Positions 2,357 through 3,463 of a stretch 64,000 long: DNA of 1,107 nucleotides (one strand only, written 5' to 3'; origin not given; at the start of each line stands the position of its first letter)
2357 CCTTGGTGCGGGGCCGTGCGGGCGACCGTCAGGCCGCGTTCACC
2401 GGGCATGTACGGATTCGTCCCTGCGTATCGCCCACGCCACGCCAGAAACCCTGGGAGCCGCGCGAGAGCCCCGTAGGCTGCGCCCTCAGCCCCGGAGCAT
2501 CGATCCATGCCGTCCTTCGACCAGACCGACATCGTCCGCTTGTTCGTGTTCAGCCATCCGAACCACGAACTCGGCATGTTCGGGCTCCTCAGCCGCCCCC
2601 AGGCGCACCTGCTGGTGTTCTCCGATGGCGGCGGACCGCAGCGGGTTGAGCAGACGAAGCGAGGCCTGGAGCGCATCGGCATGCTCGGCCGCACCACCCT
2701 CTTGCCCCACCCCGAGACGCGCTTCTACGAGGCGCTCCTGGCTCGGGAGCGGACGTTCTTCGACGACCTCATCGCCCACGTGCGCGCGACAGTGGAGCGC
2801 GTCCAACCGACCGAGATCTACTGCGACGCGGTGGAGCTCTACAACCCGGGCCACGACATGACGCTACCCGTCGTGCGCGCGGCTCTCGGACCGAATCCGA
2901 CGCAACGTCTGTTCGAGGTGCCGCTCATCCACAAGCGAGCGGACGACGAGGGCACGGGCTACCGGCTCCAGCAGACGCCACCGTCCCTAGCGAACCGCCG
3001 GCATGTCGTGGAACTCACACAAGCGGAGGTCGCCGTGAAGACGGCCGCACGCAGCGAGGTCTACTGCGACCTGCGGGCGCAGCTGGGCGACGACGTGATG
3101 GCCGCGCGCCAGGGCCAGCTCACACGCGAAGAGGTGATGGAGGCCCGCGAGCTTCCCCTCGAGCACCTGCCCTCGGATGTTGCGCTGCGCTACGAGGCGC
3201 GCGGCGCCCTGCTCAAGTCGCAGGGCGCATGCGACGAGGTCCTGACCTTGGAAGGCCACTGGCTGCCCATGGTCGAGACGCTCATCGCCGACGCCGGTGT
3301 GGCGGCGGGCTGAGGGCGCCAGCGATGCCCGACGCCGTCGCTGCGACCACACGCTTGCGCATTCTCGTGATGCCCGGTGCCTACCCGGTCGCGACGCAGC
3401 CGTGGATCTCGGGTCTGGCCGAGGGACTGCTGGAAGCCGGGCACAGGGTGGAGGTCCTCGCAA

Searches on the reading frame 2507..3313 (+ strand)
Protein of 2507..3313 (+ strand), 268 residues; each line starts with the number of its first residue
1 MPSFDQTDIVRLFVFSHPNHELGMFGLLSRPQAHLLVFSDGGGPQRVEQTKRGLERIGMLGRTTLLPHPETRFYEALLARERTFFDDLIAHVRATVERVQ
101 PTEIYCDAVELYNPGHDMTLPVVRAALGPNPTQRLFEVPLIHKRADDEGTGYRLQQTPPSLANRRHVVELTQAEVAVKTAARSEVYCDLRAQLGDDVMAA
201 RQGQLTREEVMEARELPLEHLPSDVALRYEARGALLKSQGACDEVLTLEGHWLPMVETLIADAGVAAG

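Call 41: find_encoding_contigs(protein=window:2507-3313:+, flank=10000, max_places=4)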
Protein window:2507-3313:+ (268 aa): 3 contigs read that carry it; 2 places shown.
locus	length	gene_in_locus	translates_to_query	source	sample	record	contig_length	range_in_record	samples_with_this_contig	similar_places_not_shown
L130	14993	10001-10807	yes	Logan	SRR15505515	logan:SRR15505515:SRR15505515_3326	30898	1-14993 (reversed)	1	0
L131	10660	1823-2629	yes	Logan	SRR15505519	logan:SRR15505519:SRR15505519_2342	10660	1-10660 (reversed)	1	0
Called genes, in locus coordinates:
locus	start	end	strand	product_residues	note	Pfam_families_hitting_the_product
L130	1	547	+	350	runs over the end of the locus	PF02547:Queuosine_synth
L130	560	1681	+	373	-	PF08331:QueG_DUF1730, PF13484:Fer4_16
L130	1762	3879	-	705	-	PF01734:Patatin (weak)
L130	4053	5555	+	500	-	PF11074:DUF2779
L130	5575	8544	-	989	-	PF10670:DUF4198 (faint), PF13715:CarbopepD_reg_2 (faint), PF22904:NOMO1-like_2nd (faint), PF14686:fn3_3 (faint), PF23193:NOMO_3rd (faint), PF02369:Big_1 (faint), PF20598:DUF6795 (faint), PF13620:CarboxypepD_reg (weak)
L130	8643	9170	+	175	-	-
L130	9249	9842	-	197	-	-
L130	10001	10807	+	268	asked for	-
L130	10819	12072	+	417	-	PF13439:Glyco_transf_4, PF13579:Glyco_trans_4_4, PF20706:GT4-conflict, PF00534:Glycos_transf_1, PF13692:Glyco_trans_1_4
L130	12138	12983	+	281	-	-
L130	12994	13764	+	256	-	PF02985:HEAT (faint), PF13646:HEAT_2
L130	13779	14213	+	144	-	-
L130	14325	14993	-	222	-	?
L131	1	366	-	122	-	?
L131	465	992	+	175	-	-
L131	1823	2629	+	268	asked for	-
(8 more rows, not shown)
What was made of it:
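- Tried and rejected: This gained 7.5 kb on the left (call 41).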
